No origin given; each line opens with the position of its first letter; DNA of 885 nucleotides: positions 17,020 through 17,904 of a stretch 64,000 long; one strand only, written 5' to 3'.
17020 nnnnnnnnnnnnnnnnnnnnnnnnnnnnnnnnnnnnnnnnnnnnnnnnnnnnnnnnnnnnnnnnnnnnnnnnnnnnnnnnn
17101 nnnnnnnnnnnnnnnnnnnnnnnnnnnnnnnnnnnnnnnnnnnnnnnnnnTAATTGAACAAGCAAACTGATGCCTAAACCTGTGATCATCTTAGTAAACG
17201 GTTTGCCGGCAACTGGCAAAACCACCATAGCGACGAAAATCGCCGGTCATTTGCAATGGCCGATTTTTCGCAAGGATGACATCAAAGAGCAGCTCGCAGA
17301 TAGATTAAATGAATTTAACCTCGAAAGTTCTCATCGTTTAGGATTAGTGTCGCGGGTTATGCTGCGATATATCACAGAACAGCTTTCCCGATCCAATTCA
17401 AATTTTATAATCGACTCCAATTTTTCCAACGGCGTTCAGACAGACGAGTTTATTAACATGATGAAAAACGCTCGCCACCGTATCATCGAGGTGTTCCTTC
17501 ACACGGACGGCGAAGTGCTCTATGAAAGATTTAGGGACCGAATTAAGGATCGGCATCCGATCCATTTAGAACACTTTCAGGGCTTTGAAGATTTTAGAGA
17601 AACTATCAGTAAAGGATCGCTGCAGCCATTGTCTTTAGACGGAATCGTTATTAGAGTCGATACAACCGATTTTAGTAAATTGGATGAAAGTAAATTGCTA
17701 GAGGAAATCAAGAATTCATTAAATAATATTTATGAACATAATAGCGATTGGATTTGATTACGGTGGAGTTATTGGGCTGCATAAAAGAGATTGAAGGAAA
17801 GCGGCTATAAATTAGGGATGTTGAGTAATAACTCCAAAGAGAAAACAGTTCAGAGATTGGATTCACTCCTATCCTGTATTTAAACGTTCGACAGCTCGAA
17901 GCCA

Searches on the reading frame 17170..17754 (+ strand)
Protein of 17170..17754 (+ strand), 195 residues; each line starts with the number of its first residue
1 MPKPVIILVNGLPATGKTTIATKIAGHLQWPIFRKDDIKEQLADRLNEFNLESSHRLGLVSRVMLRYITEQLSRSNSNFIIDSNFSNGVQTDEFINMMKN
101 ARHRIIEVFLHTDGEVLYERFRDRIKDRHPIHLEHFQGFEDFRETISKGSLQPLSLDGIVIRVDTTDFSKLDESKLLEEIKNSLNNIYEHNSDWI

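Call 3: search_protein_families(library=pfam, proteins=[window:17170-17754:+], max_evalue=0.1)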
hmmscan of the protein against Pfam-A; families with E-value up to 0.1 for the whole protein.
window:17170-17754:+ (195 aa): 18 families
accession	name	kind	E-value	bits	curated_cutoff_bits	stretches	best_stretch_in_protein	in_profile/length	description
PF13671.12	AAA_33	-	1.1e-12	48.9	27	1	7-133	2-130/143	AAA domain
PF13238.12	AAA_18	-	5.7e-09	36.9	29.4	1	7-131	1-118/128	AAA domain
PF06414.18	Zeta_toxin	-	1.9e-07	31.2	22.3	1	3-135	15-158/199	Zeta toxin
PF13207.12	AAA_17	-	7.4e-06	26.7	27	1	11-135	2-134/136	AAA domain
PF08433.16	KTI12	-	1.3e-05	25.4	22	1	6-124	3-119/271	Chromatin associated protein KTI12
PF01591.24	6PF2K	-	0.00022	21.1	27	1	5-31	15-40/223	6-phosphofructo-2-kinase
PF00406.28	ADK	-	0.0011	19.5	26.8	1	10-146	2-128/151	Adenylate kinase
PF01712.25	dNK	-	0.0036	17.5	27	0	96-182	115-200/203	Deoxynucleoside kinase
PF00004.35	AAA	-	0.0044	17.9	21.2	1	7-35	1-29/131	ATPase family associated with various cellular activities (AAA)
PF01202.28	SKI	-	0.0045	17.5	22.1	0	14-42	2-30/159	Shikimate kinase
PF24883.2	NPHP3_N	-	0.0062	17.2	24.8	1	6-80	24-87/164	Nephrocystin 3, N-terminal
PF13173.12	AAA_14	-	0.01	16.3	27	0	6-82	4-69/129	AAA domain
PF01583.26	APS_kinase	-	0.01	16.3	21.1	1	4-120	2-117/152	Adenylylsulphate kinase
PF09848.15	SLFN-g3_helicase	-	0.014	15.2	24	1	5-99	2-74/354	Schlafen group 3, DNA/RNA helicase domain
PF07931.18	CPT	-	0.025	14.8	22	1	6-129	3-132/172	Chloramphenicol phosphotransferase-like protein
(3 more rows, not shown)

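Call 4: search_protein_families(library=ncbifam, proteins=[window:17170-17754:+], max_evalue=0.1)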
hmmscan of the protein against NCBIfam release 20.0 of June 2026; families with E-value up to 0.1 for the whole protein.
window:17170-17754:+ (195 aa): 24 families
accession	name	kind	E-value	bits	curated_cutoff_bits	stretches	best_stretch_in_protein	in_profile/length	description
TIGR02173.1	cyt_kin_arch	equivalog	6.3e-05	23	102.1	1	5-120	1-106/169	(d)CMP kinase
TIGR03574.1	selen_PSTK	equivalog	7.7e-05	22.2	290.5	1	6-126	1-118/249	L-seryl-tRNA(Sec) kinase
NF001866.0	PRK00625.1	equivalog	0.00084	19.6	142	1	7-124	3-116/173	shikimate kinase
TIGR01359.1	UMP_CMP_kin_fam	subfamily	0.0016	18.4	207.6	1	6-126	1-128/185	UMP-CMP kinase family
NF040667.1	hom_kin_desulfo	exception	0.0019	18.1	197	1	6-40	3-36/163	homoserine kinase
NF004041.0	PRK05541.1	subfamily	0.0024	18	127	1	2-120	5-118/176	adenylyl-sulfate kinase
NF010553.0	PRK13947.1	equivalog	0.0027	17.9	204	1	7-128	4-117/173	shikimate kinase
NF003012.0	PRK03839.1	equivalog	0.0032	17.5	152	1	6-109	2-96/180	putative kinase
TIGR01351.1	adk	subfamily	0.0039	16.8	168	0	8-127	3-130/212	adenylate kinase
NF002059.0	PRK00889.1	subfamily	0.015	15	244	1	4-144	5-142/177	adenylyl-sulfate kinase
NF041405.1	XopAJ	subfamily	0.015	14.6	300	1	4-104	60-173/324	XopAJ/AvrRxo1 family type III secretion system effector zeta toxin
NF042959.1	IteA_antiphage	equivalog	0.02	14.1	510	1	6-33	127-154/367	anti-phage ATPase IteA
TIGR00041.1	DTMP_kinase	equivalog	0.022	14.5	83.25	0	5-49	5-53/196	dTMP kinase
NF010552.0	PRK13946.1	equivalog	0.022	14.4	186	0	6-43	26-62/198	shikimate kinase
NF001380.0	PRK00279.1-2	equivalog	0.023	14.1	251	1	7-125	3-128/216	adenylate kinase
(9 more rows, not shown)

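Call 5: search_protein_families(library=padloc, proteins=[window:17170-17754:+], max_evalue=0.1)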
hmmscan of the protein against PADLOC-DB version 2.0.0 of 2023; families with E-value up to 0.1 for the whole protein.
window:17170-17754:+ (195 aa): 7 families
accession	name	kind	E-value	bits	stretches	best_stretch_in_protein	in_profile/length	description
PDLC02911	VakA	-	0.0014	17.2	1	7-128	5-116/163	-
PDLC02195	IetA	-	0.0014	16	1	7-32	140-165/395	-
PDLC04140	mad8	-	0.0028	15.2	1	1-144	24-130/314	mads_8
PDLC02196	IetA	-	0.0035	14.8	1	7-33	125-151/374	-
PDLC04232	IetA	-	0.0071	13.8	1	7-33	119-145/330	-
PDLC03838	DolB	-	0.01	13.1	0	3-35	165-197/375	-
PDLC00915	TRIP13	-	0.047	11.1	1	6-27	65-86/302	TRIP13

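Call 8: search_solved_structures(query=window:17170-17754:+, max_evalue=1)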
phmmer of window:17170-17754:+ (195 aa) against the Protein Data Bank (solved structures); distinct sequences matched with E-value up to 1: 21.
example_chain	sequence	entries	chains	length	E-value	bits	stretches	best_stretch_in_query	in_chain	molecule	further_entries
2rhm_A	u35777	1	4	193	2.2e-22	83.2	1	2-184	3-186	Putative kinase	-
2yvu_A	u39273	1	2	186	0.011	18.9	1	3-43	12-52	Probable adenylyl-sulfate kinase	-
3lw7_A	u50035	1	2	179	0.014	18.7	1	6-131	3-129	Adenylate kinase related protein (AdkA-like)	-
3h0k_A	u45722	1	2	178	0.015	18.5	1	6-131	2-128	UPF0200 protein SSO1041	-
1y63_A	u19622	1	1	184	0.016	18.5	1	2-124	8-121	Lmaj004144AAA protein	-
2axp_A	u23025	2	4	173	0.037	17.3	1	6-157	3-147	hypothetical protein BSU20280 | SPBc2 prophage-derived uncharacterized protein yorR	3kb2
5wzk_A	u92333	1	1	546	0.056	16.7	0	7-125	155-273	Pumilio homolog 23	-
9fqr_Xf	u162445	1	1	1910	0.088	16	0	2-36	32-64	Cilia- and flagella-associated protein 276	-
9d2f_A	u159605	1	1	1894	0.21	14.8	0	3-27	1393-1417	Adenylate kinase 9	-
6ic0_A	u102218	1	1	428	0.25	14.5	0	3-30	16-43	6-phosphofructo-2-kinase/fructose-2,6-bisphosphatase 3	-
6iby_A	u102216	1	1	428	0.26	14.5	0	3-30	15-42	6-phosphofructo-2-kinase/fructose-2,6-bisphosphatase 3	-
6ibx_A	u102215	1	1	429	0.26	14.5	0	3-30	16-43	6-phosphofructo-2-kinase/fructose-2,6-bisphosphatase 3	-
5wzg_A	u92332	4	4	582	0.28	14.4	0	62-163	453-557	Pumilio homolog 23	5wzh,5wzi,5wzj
6ibz_A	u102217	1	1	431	0.3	14.3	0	3-30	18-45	6-phosphofructo-2-kinase/fructose-2,6-bisphosphatase 3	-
4d4j_A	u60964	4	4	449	0.32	14.2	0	3-30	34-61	6-PHOSPHOFRUCTO-2-KINASE/FRUCTOSE-2,6-BISPHOSPHATASE 3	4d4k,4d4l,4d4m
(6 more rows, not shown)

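Call 56: find_related_loci(query=window:17170-17754:+, collection=metagenome_contigs, flank=5000)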
Query window:17170-17754:+ (195 aa) in metagenome_contigs; peptide patterns used: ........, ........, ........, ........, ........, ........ (x = any residue, [..] = any of these).
222 stretches matched a pattern, but none encodes a relative of the query by tblastn (E <= 1e-3).

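Call 58: find_related_loci(query=A4, collection=metagenome_contigs, flank=5000)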
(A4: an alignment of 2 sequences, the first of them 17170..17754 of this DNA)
Query A4 (195 aa) in metagenome_contigs; peptide patterns used: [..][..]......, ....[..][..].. (x = any residue, [..] = any of these).
494 stretches matched a pattern; 1 encode a relative of the query (tblastn E <= 1e-3); 1 distinct loci.
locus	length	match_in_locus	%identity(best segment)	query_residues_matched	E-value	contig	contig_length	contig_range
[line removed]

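Call 59: find_homologous_proteins(query=window:17170-17754:+, max_evalue=1e-10)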
Query window:17170-17754:+ (195 aa): 24 proteins with E <= 1e-10 among 170 candidates.
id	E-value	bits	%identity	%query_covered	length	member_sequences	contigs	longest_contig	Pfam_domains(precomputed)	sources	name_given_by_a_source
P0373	2.3e-124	430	100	100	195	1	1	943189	PF06414.19,PF13671.13,PF13207.13,PF08433.17,PF13238.13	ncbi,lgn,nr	ncbi:AAA family ATPase [bacterium]|nr:MAG: AAA family ATPase [bacterium]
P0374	3.6e-53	198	53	92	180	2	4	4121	PF13671.13,PF13238.13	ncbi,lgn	-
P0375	1.6e-52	196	51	93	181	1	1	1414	PF13671.13,PF13238.13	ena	-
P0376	1.6e-50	190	53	93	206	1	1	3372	PF13671.13,PF13238.13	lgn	-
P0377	1.7e-48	183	51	91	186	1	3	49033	PF13671.13,PF13238.13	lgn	-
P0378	1.0e-28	119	39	94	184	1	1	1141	PF06414.19,PF13671.13,PF13238.13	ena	-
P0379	1.0e-26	112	35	94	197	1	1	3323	PF06414.19,PF13671.13,PF13238.13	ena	-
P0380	3.0e-26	111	35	94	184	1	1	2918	PF06414.19,PF13671.13,PF13207.13,PF00004.36,PF13238.13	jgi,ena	-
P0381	6.1e-26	110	36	95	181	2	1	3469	PF06414.19,PF13671.13,PF13238.13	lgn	-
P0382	7.4e-26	109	35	92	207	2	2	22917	PF13671.13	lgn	-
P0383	8.1e-26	109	35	94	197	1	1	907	PF06414.19,PF13671.13,PF13238.13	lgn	-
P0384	4.4e-25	107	37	88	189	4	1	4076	PF13671.13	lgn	-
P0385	1.8e-21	95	33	94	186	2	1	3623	PF13671.13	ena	-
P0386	1.3e-20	92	34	94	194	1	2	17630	PF06414.19,PF13671.13,PF13238.13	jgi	jgi:predicted kinase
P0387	6.8e-20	90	34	93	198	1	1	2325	PF06414.19,PF13671.13,PF13238.13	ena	-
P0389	2.7e-18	85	33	90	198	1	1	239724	PF06414.19,PF13671.13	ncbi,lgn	-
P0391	1.3e-16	79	32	92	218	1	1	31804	PF06414.19,PF13671.13,PF13238.13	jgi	jgi:predicted kinase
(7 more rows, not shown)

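Call 60: find_encoding_contigs(protein=P0377, flank=6000, max_places=3)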
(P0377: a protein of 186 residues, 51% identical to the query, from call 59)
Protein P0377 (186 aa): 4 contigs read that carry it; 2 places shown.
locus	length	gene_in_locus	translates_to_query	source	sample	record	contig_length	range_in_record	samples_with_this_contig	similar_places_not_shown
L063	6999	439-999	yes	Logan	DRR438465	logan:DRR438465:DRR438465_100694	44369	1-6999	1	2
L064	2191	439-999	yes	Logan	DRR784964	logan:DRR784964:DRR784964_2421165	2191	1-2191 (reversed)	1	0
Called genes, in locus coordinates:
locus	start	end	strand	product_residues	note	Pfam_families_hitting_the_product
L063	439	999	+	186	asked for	PF13238:AAA_18, PF13671:AAA_33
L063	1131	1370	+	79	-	-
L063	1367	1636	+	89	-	PF05016:ParE_toxin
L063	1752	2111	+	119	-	PF00903:Glyoxalase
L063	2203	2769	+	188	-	PF01596:Methyltransf_3 (weak)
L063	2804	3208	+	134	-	PF03713:DUF305, PF13628:DUF4142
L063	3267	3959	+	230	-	PF01255:Prenyltransf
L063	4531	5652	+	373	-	PF13439:Glyco_transf_4 (weak), PF00534:Glycos_transf_1, PF13692:Glyco_trans_1_4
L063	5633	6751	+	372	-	PF13439:Glyco_transf_4 (weak), PF20706:GT4-conflict, PF00534:Glycos_transf_1, PF13692:Glyco_trans_1_4, PF13524:Glyco_trans_1_2 (weak)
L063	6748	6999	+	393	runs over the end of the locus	PF13439:Glyco_transf_4, PF20706:GT4-conflict, PF00534:Glycos_transf_1, PF13692:Glyco_trans_1_4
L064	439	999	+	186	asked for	PF13238:AAA_18, PF13671:AAA_33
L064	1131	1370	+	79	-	-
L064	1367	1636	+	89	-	PF05016:ParE_toxin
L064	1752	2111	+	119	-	PF00903:Glyoxalase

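Call 61: find_encoding_contigs(protein=P0374, flank=6000, max_places=4)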
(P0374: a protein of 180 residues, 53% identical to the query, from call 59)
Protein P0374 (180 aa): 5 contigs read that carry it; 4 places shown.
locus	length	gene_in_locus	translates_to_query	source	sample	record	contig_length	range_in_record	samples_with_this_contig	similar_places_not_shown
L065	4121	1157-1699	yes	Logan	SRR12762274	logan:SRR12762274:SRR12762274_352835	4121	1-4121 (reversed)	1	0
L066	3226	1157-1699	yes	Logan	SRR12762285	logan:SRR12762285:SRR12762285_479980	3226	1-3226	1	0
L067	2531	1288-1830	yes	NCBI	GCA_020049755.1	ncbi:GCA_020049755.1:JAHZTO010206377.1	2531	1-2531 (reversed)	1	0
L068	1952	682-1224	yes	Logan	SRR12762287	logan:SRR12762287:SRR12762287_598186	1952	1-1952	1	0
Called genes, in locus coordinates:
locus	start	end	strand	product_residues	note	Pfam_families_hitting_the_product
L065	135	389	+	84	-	-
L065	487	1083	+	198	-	-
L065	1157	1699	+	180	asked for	PF13238:AAA_18, PF13671:AAA_33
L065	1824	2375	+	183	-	PF10688:Imp-YgjV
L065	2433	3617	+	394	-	-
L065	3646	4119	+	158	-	?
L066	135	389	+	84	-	-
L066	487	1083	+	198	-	-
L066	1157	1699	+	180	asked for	PF13238:AAA_18, PF13671:AAA_33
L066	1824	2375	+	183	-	PF10688:Imp-YgjV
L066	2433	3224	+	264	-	?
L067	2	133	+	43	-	?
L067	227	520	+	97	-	-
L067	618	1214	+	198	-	-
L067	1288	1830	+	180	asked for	PF13238:AAA_18, PF13671:AAA_33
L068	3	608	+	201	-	?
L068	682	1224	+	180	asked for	PF13238:AAA_18, PF13671:AAA_33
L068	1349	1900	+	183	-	PF10688:Imp-YgjV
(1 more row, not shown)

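Call 62: find_encoding_contigs(protein=P0376, flank=6000, max_places=3)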
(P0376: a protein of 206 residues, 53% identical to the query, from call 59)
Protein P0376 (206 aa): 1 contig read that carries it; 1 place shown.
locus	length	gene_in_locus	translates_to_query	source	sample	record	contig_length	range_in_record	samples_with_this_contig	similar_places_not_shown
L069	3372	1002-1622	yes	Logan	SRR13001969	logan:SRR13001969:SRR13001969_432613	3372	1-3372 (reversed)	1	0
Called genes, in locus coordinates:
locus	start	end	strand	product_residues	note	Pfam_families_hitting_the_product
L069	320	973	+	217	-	-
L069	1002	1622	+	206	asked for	PF13238:AAA_18, PF13671:AAA_33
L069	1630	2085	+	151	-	PF01878:EVE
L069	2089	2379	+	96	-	-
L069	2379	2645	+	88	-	-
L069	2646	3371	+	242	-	?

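Call 64: find_encoding_contigs(protein=P0389, flank=4000, max_places=2)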
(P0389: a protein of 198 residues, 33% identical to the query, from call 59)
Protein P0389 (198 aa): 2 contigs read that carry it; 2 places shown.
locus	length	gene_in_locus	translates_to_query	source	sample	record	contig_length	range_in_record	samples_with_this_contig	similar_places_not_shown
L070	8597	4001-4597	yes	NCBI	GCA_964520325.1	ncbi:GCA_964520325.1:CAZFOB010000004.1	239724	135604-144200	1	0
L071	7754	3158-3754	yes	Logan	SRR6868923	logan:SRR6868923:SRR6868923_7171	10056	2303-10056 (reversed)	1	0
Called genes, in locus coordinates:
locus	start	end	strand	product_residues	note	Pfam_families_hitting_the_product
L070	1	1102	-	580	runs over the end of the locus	PF00289:Biotin_carb_N, PF02786:CPSase_L_D2, PF07478:Dala_Dala_lig_C (weak), PF02785:Biotin_carb_C, PF00364:Biotin_lipoyl, PF25917:BSH_RND, PF25919:BSH_CusB (weak), PF25973:BSH_CzcB (faint), +1 more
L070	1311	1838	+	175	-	PF03099:BPL_LplA_LipB (weak), PF02237:BPL_C (weak)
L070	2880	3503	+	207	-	-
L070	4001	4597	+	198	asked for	PF06414:Zeta_toxin (weak), PF13671:AAA_33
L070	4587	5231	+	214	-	PF00881:Nitroreductase, PF14512:TM1586_NiRdase (faint)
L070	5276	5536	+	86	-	PF02604:PhdYeFM_antitox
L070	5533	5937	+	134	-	PF01850:PIN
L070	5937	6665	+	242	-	PF00378:ECH_1, PF16113:ECH_2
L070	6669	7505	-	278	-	PF13473:Cupredoxin_1 (faint)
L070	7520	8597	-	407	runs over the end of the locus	PF01266:DAO (faint), PF01494:FAD_binding_3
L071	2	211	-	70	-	?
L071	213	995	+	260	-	PF03099:BPL_LplA_LipB, PF02237:BPL_C (weak)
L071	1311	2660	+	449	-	-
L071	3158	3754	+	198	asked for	PF06414:Zeta_toxin (weak), PF13671:AAA_33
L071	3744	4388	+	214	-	PF00881:Nitroreductase, PF14512:TM1586_NiRdase (faint)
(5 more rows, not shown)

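Call 65: find_encoding_contigs(protein=P0382, flank=4000, max_places=2)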
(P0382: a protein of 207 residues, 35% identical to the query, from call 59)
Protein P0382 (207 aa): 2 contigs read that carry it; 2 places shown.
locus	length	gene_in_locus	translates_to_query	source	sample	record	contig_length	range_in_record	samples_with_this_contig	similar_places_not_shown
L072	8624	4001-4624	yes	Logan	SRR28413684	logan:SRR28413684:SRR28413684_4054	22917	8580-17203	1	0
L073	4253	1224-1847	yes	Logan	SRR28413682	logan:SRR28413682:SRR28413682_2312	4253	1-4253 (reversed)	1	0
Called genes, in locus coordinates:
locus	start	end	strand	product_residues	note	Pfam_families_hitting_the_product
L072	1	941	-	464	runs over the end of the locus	-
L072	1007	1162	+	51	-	-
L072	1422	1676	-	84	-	PF09954:DUF2188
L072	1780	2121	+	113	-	PF12844:HTH_19 (weak), PF13560:HTH_31, PF01381:HTH_3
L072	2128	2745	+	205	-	PF06114:Peptidase_M78 (weak)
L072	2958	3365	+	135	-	PF00293:NUDIX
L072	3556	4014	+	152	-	PF00293:NUDIX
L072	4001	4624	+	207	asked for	PF13671:AAA_33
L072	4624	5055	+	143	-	-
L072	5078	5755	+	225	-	PF00702:Hydrolase, PF13419:HAD_2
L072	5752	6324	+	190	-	PF06042:NTP_transf_6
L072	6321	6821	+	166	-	PF00293:NUDIX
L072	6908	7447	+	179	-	-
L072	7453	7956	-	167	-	-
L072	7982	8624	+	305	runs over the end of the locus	PF00005:ABC_tran, PF13304:AAA_21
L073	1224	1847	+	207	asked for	PF13671:AAA_33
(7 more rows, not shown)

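Call 74: search_dna_similar(query=window:17170-17754:+, collection=plasmids, mode=protein, max_rows=60, max_evalue=0.000001)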
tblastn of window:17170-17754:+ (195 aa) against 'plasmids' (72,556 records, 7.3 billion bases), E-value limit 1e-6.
Records with a match: 2; places in all: 2; records where one place covers at least 80% of the query: 1.
Best place of each record, by identity: <60% 2.
By first word of the organism name: Streptomyces 2.
By predicted mobility (MOB-suite, as given by PLSDB): mobilizable 2.
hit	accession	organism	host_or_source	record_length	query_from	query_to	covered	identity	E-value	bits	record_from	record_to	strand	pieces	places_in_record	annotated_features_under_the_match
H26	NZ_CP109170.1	Streptomyces sp. NBC_01724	-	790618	1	185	95%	30.3%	4e-11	68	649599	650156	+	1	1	AAA family ATPase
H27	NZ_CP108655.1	Streptomyces sp. NBC_01102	-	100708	31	181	77%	29.4%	3e-8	60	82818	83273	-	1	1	AAA family ATPase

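Call 77: get_annotated_region(hit=H26, flank=3500)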
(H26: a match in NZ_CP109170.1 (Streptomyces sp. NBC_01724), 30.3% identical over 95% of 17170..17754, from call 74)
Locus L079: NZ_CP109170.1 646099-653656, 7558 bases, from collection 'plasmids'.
description: Streptomyces sp. NBC_01724 plasmid unnamed1, complete sequence
organism: Streptomyces sp. NBC_01724 (NCBI taxid 2975922)
taxonomy: Bacteria; Actinomycetota; Actinomycetes; Kitasatosporales; Streptomycetaceae; Streptomyces; Streptomyces sp. NBC 01724
host: -; source: -; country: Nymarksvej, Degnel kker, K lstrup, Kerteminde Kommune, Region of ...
typing (MOB-suite, as given by PLSDB): mobilizable; relaxase MOBP
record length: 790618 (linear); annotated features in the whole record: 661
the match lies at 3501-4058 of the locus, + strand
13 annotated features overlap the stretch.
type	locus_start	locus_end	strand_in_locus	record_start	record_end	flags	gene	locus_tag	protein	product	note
CDS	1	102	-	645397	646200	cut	-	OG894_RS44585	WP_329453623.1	hypothetical protein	-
CDS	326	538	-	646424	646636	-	-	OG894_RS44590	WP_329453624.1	PQQ-binding-like beta-propeller repeat protein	-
CDS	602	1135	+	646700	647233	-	-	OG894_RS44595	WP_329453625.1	hypothetical protein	-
CDS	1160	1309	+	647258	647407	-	-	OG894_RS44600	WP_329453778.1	hypothetical protein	-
CDS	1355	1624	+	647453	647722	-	-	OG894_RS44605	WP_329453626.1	hypothetical protein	-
CDS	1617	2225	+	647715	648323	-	-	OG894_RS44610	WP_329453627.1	DUF6879 family protein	-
CDS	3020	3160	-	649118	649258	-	-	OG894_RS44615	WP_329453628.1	hypothetical protein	-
CDS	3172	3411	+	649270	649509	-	-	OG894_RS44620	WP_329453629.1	hypothetical protein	-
CDS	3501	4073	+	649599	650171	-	-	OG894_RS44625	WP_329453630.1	AAA family ATPase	-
CDS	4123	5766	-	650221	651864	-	-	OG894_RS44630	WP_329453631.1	IS200/IS605 family accessory protein TnpB-related protein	GO:0006313 - DNA transposition [Evidence IEA]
CDS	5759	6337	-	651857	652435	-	-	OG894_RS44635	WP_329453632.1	IS607 family transposase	-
CDS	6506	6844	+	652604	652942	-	-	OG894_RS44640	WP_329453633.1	hypothetical protein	-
CDS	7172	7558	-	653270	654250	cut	-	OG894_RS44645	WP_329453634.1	winged helix-turn-helix domain-containing protein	-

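Call 82: find_encoding_contigs(protein=P0386, flank=4000, max_places=1)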
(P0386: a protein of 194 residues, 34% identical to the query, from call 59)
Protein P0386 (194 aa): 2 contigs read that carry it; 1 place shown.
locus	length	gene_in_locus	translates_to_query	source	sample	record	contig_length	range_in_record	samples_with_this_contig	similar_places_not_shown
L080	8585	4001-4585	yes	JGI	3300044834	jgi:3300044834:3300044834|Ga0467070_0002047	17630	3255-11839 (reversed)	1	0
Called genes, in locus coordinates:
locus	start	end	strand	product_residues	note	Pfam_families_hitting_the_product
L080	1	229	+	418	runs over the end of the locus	-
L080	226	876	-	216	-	PF23023:Anti-Pycsar_Apyc1, PF00753:Lactamase_B, PF12706:Lactamase_B_2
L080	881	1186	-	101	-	-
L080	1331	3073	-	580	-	PF00289:Biotin_carb_N, PF02786:CPSase_L_D2, PF07478:Dala_Dala_lig_C, PF02785:Biotin_carb_C, PF25997:BSH_YhbJ (faint), PF25919:BSH_CusB (faint), PF00364:Biotin_lipoyl, PF25917:BSH_RND, +1 more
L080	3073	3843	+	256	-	PF03099:BPL_LplA_LipB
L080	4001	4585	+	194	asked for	PF06414:Zeta_toxin, PF13671:AAA_33, PF13238:AAA_18 (weak)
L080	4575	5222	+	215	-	PF00881:Nitroreductase, PF14512:TM1586_NiRdase (faint)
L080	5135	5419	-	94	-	-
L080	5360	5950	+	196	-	PF00378:ECH_1, PF16113:ECH_2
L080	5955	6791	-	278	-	PF13473:Cupredoxin_1 (faint)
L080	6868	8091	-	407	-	PF01266:DAO (faint), PF01494:FAD_binding_3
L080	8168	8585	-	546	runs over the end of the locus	PF13424:TPR_12 (weak), PF00196:GerE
